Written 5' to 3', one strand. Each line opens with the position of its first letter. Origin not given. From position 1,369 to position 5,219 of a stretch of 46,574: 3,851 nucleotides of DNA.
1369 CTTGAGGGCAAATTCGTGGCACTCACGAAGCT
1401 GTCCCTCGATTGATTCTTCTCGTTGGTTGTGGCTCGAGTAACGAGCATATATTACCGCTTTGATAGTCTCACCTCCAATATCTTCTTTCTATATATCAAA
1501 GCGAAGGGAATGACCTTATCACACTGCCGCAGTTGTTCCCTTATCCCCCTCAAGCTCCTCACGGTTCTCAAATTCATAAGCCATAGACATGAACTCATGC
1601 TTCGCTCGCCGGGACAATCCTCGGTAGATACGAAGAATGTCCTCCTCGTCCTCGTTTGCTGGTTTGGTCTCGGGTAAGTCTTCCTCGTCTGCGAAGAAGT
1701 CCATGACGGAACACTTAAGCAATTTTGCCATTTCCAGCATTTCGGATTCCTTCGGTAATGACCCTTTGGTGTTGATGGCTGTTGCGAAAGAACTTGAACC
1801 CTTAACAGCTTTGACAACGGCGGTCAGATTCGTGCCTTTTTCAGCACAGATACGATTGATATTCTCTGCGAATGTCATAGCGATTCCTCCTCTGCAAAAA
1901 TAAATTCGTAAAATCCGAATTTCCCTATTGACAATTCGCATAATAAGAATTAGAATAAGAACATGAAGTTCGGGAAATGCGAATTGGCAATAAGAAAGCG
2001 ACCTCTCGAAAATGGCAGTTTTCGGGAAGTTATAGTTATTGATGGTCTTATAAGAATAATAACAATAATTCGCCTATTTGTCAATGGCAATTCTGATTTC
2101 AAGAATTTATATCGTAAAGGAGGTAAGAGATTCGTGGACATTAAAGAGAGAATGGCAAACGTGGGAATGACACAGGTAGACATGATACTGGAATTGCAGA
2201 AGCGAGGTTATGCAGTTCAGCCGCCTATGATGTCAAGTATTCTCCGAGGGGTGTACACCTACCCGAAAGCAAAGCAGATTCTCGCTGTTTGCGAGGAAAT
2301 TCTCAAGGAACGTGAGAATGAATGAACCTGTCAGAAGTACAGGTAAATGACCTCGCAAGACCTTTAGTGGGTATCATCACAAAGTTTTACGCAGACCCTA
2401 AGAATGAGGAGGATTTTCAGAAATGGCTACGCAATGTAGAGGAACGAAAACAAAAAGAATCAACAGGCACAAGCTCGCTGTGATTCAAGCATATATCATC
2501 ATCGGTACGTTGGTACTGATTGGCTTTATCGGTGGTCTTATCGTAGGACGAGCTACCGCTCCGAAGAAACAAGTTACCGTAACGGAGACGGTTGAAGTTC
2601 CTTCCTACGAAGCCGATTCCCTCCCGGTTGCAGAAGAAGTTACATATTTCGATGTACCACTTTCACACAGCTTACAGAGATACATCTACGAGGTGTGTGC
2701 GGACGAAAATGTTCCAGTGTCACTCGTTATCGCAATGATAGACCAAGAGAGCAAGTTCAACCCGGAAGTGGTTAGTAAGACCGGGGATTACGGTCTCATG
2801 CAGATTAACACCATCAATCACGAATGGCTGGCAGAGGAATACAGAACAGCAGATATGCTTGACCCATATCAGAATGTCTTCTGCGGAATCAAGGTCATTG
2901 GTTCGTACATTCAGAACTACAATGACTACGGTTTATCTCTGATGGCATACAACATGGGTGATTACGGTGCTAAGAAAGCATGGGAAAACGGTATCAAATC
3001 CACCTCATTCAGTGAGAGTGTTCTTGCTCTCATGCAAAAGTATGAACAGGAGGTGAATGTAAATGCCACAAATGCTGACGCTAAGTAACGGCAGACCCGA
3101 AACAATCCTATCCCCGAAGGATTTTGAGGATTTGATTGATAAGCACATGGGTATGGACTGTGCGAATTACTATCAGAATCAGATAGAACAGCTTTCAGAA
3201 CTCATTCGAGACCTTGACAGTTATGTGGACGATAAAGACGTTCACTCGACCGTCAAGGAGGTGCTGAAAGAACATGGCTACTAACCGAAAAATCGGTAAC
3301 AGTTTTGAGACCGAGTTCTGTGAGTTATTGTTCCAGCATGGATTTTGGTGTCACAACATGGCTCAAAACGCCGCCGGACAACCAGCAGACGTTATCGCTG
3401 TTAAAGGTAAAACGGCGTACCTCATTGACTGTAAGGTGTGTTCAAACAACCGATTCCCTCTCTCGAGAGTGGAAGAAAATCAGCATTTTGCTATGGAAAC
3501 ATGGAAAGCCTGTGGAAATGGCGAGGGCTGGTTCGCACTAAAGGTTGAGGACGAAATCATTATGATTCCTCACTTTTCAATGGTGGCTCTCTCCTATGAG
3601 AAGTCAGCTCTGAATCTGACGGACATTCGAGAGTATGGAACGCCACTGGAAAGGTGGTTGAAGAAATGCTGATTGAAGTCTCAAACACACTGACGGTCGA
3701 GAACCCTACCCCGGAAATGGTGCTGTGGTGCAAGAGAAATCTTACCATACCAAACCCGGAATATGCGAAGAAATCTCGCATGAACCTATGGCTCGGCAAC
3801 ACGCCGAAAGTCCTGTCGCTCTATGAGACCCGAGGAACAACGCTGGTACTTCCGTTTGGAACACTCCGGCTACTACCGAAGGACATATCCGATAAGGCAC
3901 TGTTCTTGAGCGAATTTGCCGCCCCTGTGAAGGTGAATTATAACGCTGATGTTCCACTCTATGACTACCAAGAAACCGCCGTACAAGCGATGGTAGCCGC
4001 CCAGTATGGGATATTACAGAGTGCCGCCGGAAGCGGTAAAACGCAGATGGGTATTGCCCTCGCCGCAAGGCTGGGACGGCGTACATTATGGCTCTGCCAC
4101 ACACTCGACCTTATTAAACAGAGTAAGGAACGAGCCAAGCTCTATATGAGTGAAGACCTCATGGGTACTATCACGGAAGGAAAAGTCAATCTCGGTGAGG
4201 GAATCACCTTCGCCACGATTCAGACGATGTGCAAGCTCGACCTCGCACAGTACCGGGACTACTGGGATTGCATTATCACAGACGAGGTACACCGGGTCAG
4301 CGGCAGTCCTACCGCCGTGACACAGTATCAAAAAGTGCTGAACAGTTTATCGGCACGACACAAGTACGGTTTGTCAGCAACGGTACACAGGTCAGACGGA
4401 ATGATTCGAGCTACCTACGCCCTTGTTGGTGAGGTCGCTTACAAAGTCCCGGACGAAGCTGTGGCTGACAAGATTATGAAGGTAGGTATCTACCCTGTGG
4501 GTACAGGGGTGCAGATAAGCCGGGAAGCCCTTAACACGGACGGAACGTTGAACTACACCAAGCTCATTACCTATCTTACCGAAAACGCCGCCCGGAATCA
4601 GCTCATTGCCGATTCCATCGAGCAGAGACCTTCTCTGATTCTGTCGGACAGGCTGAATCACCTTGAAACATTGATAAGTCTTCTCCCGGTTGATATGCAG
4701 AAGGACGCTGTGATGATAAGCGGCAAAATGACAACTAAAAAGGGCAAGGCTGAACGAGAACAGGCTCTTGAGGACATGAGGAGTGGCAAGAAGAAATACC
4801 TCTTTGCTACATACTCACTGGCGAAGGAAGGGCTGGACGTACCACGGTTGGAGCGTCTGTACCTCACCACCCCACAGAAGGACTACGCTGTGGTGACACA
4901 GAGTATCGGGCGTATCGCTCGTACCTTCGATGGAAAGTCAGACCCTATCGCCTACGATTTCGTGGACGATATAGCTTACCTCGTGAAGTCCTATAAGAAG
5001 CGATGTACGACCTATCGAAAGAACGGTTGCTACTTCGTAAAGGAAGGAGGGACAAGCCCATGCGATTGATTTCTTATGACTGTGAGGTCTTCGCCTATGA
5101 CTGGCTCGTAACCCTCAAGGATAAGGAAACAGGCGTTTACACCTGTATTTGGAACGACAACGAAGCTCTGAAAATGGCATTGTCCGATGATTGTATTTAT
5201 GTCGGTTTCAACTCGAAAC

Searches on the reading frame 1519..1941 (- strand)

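Call 20: search_protein_families(library=phrogs, proteins=[window:1519-1941:-])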
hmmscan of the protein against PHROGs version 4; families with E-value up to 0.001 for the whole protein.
window:1519-1941:- (140 aa): 1 family
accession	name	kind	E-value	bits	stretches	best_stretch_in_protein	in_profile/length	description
phrog_2967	-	transcription regulation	5.2e-05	23.9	1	22-121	9-102/225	transcriptional regulator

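Call 49: search_protein_families(library=pfam, proteins=[window:1519-1941:-], max_evalue=0.01)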
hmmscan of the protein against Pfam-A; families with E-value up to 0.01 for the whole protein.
window:1519-1941:- (140 aa): 0 families

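Call 72: search_protein_families(library=ncbifam, proteins=[window:1519-1941:-], max_evalue=0.05)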
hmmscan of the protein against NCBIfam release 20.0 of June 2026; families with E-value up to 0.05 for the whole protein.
window:1519-1941:- (140 aa): 1 family
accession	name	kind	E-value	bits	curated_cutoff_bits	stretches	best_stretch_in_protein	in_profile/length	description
NF007257.0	PRK09706.1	subfamily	0.0037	17.1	101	1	36-119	18-109/135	transcriptional repressor DicA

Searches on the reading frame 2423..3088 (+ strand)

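Call 20: search_protein_families(library=phrogs, proteins=[window:2423-3088:+])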
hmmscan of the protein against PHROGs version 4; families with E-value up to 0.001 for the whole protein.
window:2423-3088:+ (221 aa): 11 families
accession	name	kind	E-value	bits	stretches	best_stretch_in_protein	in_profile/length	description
phrog_19349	-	unknown function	1.3e-45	156.7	1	30-215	7-202/204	-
phrog_32437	-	unknown function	3.3e-40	139.2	1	20-204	15-194/205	-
phrog_19890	-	unknown function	1.5e-24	87.7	1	80-214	106-245/248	-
phrog_342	-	head and packaging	1.4e-13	50.8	1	93-210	24-142/1235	internal virion protein with endolysin domain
phrog_669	-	lysis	4.4e-12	45.2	1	93-186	930-1025/1946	endolysin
phrog_2013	-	tail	5.4e-11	43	1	70-208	454-593/657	lytic tail protein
phrog_13449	-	other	6.5e-11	43.2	1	91-193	14-110/269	transglycosylase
phrog_28504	-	tail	3.7e-10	40.2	1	83-190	232-337/597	lytic tail fiber protein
phrog_12507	-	other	2e-08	35.4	1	94-187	20-112/260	transglycosylase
phrog_14342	-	tail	4.4e-08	34.1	1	84-187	141-241/272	lytic tail fiber protein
phrog_21143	-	tail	3.8e-05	23.3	1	92-186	12-104/576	lytic tail fiber protein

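Call 49: search_protein_families(library=pfam, proteins=[window:2423-3088:+], max_evalue=0.01)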
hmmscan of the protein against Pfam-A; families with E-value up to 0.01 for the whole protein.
window:2423-3088:+ (221 aa): 3 families
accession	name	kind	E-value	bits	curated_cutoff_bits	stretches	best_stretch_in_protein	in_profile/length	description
PF01464.25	SLT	-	3e-22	78.8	21.3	1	93-186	8-104/117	Transglycosylase SLT domain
PF18013.6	Phage_lysozyme2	-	0.0025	18.4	28.2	1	102-213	23-122/140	Phage tail lysozyme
PF19489.4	SLT_4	-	0.0055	16.8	27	0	91-120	41-70/184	Transglycosylase SLT domain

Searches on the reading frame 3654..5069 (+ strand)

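Call 20: search_protein_families(library=phrogs, proteins=[window:3654-5069:+])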
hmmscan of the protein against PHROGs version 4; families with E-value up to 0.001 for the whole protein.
window:3654-5069:+ (471 aa): 7 families
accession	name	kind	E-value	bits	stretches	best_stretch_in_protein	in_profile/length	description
phrog_16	-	DNA, RNA and nucleotide metabolism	3.9e-58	198.5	1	63-447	239-610/986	DNA helicase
phrog_9690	-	DNA, RNA and nucleotide metabolism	1e-27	98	1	199-455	36-293/306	DNA helicase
phrog_62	-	DNA, RNA and nucleotide metabolism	4.7e-12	45.2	1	68-248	674-853/1881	DNA helicase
phrog_16259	-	DNA, RNA and nucleotide metabolism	4.3e-08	33.8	1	86-215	99-236/330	DNA helicase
phrog_17901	-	DNA, RNA and nucleotide metabolism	5.8e-07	30.9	1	383-445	14-76/109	DNA helicase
phrog_14619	-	DNA, RNA and nucleotide metabolism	2.6e-05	24.9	1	99-193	117-220/314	DNA helicase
phrog_16694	-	unknown function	3.1e-05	23.1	0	99-216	272-413/1010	-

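Call 49: search_protein_families(library=pfam, proteins=[window:3654-5069:+], max_evalue=0.01)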
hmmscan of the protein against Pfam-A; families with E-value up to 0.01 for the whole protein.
window:3654-5069:+ (471 aa): 3 families
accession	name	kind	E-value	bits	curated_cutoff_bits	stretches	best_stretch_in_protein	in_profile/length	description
PF04851.21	ResIII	-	2.1e-21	76.9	22.5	1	101-245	3-163/164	Type III restriction enzyme, res subunit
PF00271.37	Helicase_C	-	6.2e-10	39.7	23.5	1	321-423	12-108/110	Helicase conserved C-terminal domain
PF00270.35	DEAD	-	2.6e-09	37.5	26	1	104-246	2-162/167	DEAD/DEAH box helicase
